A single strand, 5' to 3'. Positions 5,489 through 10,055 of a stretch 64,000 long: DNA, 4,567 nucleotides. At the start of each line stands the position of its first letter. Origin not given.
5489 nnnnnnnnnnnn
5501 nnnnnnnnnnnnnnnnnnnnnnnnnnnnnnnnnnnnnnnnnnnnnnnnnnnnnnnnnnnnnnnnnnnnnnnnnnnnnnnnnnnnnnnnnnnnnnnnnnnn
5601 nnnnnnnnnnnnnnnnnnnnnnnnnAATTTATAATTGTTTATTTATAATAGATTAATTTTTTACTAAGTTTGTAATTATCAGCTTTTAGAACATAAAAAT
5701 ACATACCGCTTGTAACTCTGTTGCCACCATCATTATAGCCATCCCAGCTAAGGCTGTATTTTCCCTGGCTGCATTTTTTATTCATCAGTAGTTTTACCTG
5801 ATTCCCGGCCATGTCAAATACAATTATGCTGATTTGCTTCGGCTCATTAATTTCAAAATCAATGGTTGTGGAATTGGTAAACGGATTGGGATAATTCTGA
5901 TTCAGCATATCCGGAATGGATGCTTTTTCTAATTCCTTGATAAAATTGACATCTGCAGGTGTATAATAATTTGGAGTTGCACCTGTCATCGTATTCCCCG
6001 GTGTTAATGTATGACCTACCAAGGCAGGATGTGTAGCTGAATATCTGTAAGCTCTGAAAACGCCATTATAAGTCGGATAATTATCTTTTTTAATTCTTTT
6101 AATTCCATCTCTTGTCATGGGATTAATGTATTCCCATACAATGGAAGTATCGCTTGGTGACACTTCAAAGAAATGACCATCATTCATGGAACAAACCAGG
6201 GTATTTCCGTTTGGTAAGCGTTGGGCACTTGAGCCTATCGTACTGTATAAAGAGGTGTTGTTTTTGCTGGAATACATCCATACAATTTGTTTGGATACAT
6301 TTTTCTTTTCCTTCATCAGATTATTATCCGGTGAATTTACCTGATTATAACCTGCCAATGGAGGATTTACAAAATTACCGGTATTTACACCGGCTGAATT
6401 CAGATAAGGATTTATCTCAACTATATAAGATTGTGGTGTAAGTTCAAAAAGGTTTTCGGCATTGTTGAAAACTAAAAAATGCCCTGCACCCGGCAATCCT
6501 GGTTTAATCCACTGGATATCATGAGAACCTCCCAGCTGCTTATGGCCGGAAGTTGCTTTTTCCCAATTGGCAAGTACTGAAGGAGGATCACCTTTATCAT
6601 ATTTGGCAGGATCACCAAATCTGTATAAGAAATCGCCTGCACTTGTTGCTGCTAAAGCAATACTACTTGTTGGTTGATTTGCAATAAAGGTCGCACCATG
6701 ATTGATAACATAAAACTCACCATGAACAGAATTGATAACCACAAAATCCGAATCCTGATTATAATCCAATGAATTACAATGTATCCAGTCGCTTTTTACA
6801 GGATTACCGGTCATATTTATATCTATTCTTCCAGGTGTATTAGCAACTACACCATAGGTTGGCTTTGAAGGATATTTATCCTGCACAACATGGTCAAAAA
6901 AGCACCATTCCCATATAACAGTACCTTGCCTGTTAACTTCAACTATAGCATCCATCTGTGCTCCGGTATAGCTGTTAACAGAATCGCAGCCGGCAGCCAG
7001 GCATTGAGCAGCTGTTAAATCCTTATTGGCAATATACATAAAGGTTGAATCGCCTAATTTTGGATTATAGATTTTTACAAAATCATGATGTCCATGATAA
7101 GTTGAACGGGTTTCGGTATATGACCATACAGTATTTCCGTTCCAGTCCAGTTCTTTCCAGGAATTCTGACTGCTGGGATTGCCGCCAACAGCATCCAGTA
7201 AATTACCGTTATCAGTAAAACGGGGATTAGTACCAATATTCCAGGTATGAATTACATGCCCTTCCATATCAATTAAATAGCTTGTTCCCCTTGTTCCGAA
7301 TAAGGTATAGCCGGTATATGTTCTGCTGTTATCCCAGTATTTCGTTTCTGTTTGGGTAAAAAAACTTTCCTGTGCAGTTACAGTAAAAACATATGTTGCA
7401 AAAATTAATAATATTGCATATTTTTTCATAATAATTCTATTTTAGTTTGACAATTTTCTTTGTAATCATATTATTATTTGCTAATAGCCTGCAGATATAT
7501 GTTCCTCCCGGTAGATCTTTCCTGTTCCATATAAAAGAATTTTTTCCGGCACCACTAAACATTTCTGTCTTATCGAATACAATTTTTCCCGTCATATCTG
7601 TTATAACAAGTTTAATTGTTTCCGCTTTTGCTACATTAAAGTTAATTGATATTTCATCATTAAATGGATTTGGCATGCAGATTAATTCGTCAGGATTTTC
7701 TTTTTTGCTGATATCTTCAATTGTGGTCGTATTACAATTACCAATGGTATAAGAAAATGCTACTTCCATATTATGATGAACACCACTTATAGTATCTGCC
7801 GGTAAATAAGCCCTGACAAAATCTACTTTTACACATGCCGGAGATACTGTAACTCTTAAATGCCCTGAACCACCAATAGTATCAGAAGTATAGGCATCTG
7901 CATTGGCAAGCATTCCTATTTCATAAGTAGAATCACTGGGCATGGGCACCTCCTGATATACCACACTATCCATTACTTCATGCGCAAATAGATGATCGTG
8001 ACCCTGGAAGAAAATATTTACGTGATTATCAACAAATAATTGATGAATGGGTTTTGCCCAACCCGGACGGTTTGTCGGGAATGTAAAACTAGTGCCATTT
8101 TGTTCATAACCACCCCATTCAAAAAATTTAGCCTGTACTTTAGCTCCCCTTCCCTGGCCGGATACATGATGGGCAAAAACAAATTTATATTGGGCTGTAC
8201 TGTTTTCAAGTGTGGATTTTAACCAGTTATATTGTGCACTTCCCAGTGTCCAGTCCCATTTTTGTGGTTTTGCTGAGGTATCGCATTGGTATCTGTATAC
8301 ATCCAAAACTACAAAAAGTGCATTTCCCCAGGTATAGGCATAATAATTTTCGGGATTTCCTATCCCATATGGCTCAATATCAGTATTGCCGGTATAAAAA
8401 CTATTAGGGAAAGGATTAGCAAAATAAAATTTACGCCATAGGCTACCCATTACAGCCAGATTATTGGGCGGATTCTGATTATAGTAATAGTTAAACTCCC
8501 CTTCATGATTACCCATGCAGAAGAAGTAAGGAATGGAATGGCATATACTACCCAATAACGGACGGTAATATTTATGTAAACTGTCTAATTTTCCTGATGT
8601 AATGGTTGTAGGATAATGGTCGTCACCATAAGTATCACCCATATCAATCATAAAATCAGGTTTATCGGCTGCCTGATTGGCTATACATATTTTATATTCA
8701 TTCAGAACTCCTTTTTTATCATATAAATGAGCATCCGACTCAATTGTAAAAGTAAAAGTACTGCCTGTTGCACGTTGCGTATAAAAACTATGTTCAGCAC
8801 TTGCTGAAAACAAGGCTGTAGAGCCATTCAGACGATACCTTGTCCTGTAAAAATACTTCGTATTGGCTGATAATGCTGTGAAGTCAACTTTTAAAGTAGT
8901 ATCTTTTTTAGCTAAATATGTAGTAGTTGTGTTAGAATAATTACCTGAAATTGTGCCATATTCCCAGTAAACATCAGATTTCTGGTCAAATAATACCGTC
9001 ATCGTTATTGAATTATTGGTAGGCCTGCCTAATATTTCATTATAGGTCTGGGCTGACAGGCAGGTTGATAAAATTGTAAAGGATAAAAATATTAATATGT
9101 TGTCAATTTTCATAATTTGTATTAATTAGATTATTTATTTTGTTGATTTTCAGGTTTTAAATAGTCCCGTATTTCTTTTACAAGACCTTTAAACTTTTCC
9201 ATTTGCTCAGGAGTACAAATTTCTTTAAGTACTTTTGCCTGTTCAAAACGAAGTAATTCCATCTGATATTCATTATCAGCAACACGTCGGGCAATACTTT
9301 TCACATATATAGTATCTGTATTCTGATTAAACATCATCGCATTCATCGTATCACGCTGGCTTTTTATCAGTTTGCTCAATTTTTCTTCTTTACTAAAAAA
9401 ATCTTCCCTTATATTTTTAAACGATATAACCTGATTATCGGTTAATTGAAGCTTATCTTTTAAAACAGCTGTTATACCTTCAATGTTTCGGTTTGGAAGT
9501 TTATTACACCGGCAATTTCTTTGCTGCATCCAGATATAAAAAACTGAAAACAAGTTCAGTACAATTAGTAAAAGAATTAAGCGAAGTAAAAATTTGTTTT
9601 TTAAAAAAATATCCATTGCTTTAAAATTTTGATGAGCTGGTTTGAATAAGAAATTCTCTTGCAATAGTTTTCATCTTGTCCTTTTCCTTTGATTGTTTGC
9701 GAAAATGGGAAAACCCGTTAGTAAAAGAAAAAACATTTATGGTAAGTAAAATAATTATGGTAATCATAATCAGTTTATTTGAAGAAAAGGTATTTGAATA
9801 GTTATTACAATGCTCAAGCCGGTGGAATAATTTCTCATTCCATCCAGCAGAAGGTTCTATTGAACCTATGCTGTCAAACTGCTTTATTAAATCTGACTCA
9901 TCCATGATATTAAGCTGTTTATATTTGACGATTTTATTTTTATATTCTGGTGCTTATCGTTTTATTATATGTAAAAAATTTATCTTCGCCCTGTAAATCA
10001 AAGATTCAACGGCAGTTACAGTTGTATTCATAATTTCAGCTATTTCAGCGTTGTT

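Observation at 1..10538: ECF-sigma-headed ~10.5-kb gene string encoding five T9SS-exported enzymes (ASST-like x2, PAP-like phosphoesterase x2, DUF1566-FGE fusion)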

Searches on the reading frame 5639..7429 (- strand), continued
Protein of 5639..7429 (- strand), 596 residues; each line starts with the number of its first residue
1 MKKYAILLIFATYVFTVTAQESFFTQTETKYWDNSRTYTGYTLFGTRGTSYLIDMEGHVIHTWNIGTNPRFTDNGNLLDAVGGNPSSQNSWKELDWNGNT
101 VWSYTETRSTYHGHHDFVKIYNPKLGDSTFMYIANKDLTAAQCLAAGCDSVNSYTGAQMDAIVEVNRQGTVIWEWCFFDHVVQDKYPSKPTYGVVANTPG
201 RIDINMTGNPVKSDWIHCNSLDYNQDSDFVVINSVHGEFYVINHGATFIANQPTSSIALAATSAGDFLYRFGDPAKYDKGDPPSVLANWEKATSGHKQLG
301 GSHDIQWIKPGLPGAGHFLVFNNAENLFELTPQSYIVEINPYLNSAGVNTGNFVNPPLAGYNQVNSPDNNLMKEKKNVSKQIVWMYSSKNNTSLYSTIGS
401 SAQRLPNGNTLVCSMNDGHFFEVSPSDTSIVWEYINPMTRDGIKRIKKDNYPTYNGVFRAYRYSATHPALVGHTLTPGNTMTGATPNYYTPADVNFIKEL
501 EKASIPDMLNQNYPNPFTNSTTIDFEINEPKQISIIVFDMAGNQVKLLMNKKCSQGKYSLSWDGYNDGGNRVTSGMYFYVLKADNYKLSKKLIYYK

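Call 34: search_solved_structures(query=A2, max_evalue=10, show_alignments=3)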
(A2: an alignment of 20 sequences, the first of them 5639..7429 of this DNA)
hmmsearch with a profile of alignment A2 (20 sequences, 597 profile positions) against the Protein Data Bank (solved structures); distinct sequences matched with E-value up to 10: 6.
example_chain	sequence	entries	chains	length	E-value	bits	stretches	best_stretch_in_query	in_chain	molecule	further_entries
7eh9_A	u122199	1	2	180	3.9e-05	25.6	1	520-586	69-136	Basal-body rod modification protein FlgD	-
7bhq_A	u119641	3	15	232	5.5e-05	25.1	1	520-586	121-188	Basal-body rod modification protein FlgD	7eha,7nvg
3c12_A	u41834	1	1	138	0.0016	20.3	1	533-583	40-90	Flagellar protein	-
4zzf_A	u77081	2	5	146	0.0038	19.1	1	515-583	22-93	Flagellar basal body rod modification protein | Basal-body rod modification protein FlgD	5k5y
4zzk_A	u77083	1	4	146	0.0038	19.1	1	515-583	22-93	Basal-body rod modification protein FlgD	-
3osv_A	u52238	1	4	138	0.019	16.8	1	530-580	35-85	Flagellar basal-body rod modification protein FlgD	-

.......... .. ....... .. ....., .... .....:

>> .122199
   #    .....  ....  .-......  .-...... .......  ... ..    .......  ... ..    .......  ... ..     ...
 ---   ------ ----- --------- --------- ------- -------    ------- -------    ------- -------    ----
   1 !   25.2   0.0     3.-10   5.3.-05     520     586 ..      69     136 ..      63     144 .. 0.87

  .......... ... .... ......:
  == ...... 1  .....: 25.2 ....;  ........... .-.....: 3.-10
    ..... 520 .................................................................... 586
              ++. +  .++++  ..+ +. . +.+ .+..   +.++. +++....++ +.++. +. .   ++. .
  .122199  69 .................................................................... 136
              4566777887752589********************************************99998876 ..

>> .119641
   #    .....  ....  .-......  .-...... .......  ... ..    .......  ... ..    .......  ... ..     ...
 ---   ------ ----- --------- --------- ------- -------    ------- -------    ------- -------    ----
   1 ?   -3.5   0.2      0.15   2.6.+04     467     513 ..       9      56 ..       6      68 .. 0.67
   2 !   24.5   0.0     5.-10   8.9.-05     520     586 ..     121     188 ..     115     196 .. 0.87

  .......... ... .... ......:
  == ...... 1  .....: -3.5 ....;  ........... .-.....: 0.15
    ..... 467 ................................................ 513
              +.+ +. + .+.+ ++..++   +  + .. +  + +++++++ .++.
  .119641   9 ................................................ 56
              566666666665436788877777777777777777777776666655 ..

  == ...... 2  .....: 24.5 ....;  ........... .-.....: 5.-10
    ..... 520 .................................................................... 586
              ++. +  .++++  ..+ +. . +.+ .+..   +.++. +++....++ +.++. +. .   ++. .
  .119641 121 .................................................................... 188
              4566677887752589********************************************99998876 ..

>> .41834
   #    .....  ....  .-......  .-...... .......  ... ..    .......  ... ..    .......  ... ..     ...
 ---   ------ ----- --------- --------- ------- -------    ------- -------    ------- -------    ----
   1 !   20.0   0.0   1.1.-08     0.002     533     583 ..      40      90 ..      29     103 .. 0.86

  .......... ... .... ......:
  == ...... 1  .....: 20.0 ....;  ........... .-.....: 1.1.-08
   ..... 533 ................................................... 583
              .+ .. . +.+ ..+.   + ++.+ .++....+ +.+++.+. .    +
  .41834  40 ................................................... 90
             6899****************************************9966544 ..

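Call 44: predict_structure(alignment_id=A3)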
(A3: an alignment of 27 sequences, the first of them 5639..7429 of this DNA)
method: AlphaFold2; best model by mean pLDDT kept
length: 596 residues; sequences in the alignment: 27
mean_pLDDT: 79.6   pTM: 0.73
mean pLDDT of the five models: 79.6, 78.7, 78.5, 76.4, 72.9
residues with pLDDT >= 90: 214; 70-90: 234; 50-70: 107; < 50: 41
segments of 3 or more residues with pLDDT < 50: 20-22, 289-295, 328-332, 450-455, 499-515
pLDDT, mean of each block of 10 residues (from residue 1): 83 66 71 95 92 97 93 91 78 95 92 88 88 86 73 77 91 78 56 55 57 65 92 81 92 88 82 67 51 51 86 93 60 78 94 87 69 69 82 69 94 82 90 88 71 63 95 93 90 72 41 53 86 91 90 90 87 84 84 74
secondary structure, 60 per line:
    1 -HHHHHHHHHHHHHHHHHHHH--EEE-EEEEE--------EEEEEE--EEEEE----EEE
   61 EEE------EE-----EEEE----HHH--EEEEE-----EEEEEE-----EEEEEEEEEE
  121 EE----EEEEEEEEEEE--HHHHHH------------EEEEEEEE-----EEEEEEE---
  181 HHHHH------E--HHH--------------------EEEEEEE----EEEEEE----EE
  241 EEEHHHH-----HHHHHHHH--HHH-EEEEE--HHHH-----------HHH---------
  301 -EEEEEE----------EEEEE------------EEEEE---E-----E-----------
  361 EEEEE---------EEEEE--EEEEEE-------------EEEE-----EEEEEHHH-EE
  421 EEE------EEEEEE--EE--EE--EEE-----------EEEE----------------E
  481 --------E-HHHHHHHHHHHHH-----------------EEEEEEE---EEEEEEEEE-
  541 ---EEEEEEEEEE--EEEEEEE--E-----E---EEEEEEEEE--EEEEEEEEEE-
elements in order: H2-21 E24-26 E28-32 E41-46 E49-53 E58-63 E77-80 E90-94 E100-105 E111-122 E127-137 H140-145 E158-165 E171-177 H181-185 E218-224 E229-234 E239-243 H244-247 H253-260 E267-271 H274-277 E302-307 E318-322 E335-339 E361-365 E375-379 E382-387 E401-404 E410-414 E419-423 E430-435 E446-448 E460-463 H491-503 E521-527 E531-539 E544-553 E556-562 E575-583 E586-595

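Call 46: fold_search(model_id=the predicted structure, library=pdb)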
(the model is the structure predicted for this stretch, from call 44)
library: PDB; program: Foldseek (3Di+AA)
matches with E <= 10: 1199; with E <= 0.001: 156
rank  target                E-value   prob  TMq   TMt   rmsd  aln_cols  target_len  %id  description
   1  9kf6                  1.8e-14  1.00  0.43  0.55  20.2       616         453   12  Crystal structure of the reaction intermediate of Streptomyces sp. sulfotransferase Cpz4 involved in caprazamycins synth (released 2025-11-05)
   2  9kf4                  4.1e-14  1.00  0.43  0.54  20.1       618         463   12  Crystal structure of Streptomyces sp. sulfotransferase Cpz4 involved in Caprazamycins Synthesis (released 2025-11-05)
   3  8prj                  1.4e-08  1.00  0.27  0.45  11.3       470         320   12  The structure of v31Bagel8 (released 2024-07-24)
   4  5m11                  1.0e-07  0.99  0.18  0.15  23.2       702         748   11  Structural and functional probing of PorZ, an essential bacterial surface component of the type-IX secretion system of h (released 2016-11-09)
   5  3no2                  2.5e-07  1.00  0.33  0.65   6.6       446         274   10  Crystal structure of a protein of unknown function (BACCAC_01654) from Bacteroides caccae at 1.35 A resolution (released 2010-07-28)
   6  9pwq_A                3.9e-07  1.00  0.29  0.13  26.7       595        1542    7  Cryo-EM structure of receptor tyrosine kinase ROS1 extracellular domain in complex with NELL2 (released 2026-02-25)
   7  2bzd_A                6.1e-07  1.00  0.28  0.28  16.6       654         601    8  Galactose recognition by the carbohydrate-binding module of a bacterial sialidase. (released 2005-08-19)
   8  9g33_UL               6.1e-07  0.98  0.16  0.12  27.6       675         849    8  Stalled 90S - Utp23-Krr1-deltaC3 (released 2025-06-18)
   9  2j56_H                1.3e-06  1.00  0.32  0.47  13.5       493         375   10  X-ray reduced Paraccocus denitrificans methylamine dehydrogenase N- semiquinone in complex with amicyanin. (released 2007-01-23)
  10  7bid                  1.6e-06  1.00  0.30  0.56   9.1       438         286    9  Crystal structure of v31WRAP-T, a 7-bladed designer protein (released 2021-09-22)
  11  9n6z_LQ               1.7e-06  1.00  0.16  0.12  22.0       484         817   10  SSU processome maturation and disassembly, State D (released 2025-11-05)
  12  9n6v_LQ               1.8e-06  0.99  0.16  0.12  22.0       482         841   10  SSU processome maturation and disassembly, State A (released 2025-11-05)
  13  9n73_LQ               2.0e-06  0.98  0.15  0.11  21.9       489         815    8  SSU processome maturation and disassembly, State G (released 2025-10-29)
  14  9ejo                  2.3e-06  1.00  0.26  0.42  11.6       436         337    8  Crystal structure of WDR91 in complex with XS381295 (released 2025-02-26)
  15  9dta_A                5.5e-06  1.00  0.27  0.44  11.2       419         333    7  Crystal structure of the WDR domain of WDR91 in complex with DR3448 (released 2024-10-16)
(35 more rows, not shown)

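Call 75: search_protein_families(library=pfam, proteins=[L090:19331-20953:+, L090:8031-9968:+, L090:17459-19300:+], max_evalue=0.01)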
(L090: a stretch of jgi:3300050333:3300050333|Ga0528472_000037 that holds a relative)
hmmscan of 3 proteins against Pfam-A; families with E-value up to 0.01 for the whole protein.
L090:19331-20953:+ (540 aa): 1 family
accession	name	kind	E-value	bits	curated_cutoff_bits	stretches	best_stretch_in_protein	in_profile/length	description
PF09423.15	PhoD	-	0.0089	15.6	27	0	345-385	176-216/343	PhoD-like phosphatase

L090:8031-9968:+ (645 aa): 1 family
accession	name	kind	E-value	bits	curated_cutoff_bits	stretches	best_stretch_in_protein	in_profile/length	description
PF01161.25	PBP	-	5.6e-19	69.3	24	1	79-212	1-135/135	Phosphatidylethanolamine-binding protein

L090:17459-19300:+ (613 aa): 2 families
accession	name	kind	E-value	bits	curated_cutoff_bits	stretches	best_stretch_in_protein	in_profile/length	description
PF07603.17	Lcl_C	-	1.9e-44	151.1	34.9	2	436-538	1-91/117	Lcl C-terminal domain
PF01161.25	PBP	-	7.8e-25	88.2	24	1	46-179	2-135/135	Phosphatidylethanolamine-binding protein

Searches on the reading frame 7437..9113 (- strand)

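Call 6: search_protein_families(library=pfam, proteins=[window:7437-9113:-], max_evalue=0.01)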
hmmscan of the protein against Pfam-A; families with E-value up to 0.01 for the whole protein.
window:7437-9113:- (558 aa): 5 families
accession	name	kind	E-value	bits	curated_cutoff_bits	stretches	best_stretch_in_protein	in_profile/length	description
PF00149.33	Metallophos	-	5.1e-10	40.5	21.5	1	122-374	3-189/191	Calcineurin-like phosphoesterase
PF18962.6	Por_Secre_tail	-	6.2e-10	39.7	27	1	481-555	3-74/75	Secretion system C-terminal sorting domain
PF16655.11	PhoD_N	-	0.0002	22.3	30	1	44-94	26-79/90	PhoD-like phosphatase, N-terminal domain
PF09423.15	PhoD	-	0.00024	20.8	27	1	256-338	144-239/343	PhoD-like phosphatase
PF16656.11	Pur_ac_phosph_N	-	0.0092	17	30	0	34-112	11-93/93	Purple acid Phosphatase, N-terminal domain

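Call 7: search_protein_families(library=ncbifam, proteins=[window:7437-9113:-], max_evalue=0.01)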
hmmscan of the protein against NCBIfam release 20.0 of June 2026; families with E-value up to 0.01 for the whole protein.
window:7437-9113:- (558 aa): 4 families
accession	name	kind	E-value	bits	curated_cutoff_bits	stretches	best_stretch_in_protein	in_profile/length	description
TIGR04183.1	Por_Secre_tail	domain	1.1e-10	41.3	23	1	481-556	3-71/72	T9SS type A sorting domain-containing protein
NF052323.1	T9SSA_dep_M6i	equivalog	5.1e-09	34.6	600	1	475-556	956-1038/1043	T9SS-dependent M6-like inactivated metalloprotease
NF038113.1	T9SSA_dep_M36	equivalog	2.8e-08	32.4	885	1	457-555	777-867/869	T9SS-dependent M36 family metallopeptidase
TIGR03767.1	P_acnes_RR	hypoth_equivalog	0.0011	17.7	330.75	1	255-319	284-349/496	TIGR03767 family metallophosphoesterase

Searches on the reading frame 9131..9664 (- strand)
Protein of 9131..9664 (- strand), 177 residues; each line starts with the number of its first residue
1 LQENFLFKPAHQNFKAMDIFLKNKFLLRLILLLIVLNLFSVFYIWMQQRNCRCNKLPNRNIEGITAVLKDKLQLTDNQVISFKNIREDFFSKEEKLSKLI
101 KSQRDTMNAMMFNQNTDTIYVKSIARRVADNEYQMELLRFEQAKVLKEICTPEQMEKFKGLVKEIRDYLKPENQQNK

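Call 6: search_protein_families(library=pfam, proteins=[window:9131-9664:-], max_evalue=0.01)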
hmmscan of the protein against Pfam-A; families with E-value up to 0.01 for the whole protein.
window:9131-9664:- (177 aa): 3 families
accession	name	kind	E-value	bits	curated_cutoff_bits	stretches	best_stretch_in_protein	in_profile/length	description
PF13801.11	Metal_resist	-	1.6e-06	28.7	29.2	1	34-154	3-122/125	Heavy-metal resistance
PF07813.17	LTXXQ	-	2.8e-06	28.4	24.3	1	64-160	5-98/100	LTXXQ motif family protein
PF08135.16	EPV_E5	-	0.0076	17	25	0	19-55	7-40/43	Major transforming protein E5 family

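Call 7: search_protein_families(library=ncbifam, proteins=[window:9131-9664:-], max_evalue=0.01)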
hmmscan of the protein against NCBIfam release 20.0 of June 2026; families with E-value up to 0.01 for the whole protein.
window:9131-9664:- (177 aa): 3 families
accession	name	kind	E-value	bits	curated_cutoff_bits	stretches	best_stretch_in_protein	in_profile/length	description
NF009391.0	PRK12750.1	equivalog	8.8e-05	22.5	148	1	71-165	50-152/170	CpxP family protein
NF008584.2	PRK11546.1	equivalog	0.00027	21.2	200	1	70-144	40-114/145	zinc resistance sensor/chaperone ZraP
NF007769.1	PRK10455.1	equivalog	0.00062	20.1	174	1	70-159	55-141/160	ATP-independent periplasmic protein-refolding chaperone Spy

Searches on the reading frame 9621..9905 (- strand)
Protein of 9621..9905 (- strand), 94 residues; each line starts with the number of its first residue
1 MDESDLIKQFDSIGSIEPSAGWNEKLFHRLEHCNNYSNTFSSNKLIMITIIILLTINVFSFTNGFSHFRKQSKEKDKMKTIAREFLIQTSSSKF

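Call 6: search_protein_families(library=pfam, proteins=[window:9621-9905:-], max_evalue=0.01)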
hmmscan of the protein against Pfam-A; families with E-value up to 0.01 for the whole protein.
window:9621-9905:- (94 aa): 1 family
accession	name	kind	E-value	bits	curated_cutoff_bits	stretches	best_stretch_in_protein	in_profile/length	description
PF10328.15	7TM_GPCR_Srx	-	0.0067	16.5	23.8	1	28-90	149-214/263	Serpentine type 7TM GPCR chemoreceptor Srx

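Call 7: search_protein_families(library=ncbifam, proteins=[window:9621-9905:-], max_evalue=0.01)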
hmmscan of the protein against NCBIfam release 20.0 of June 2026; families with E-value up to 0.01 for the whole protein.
window:9621-9905:- (94 aa): 0 families
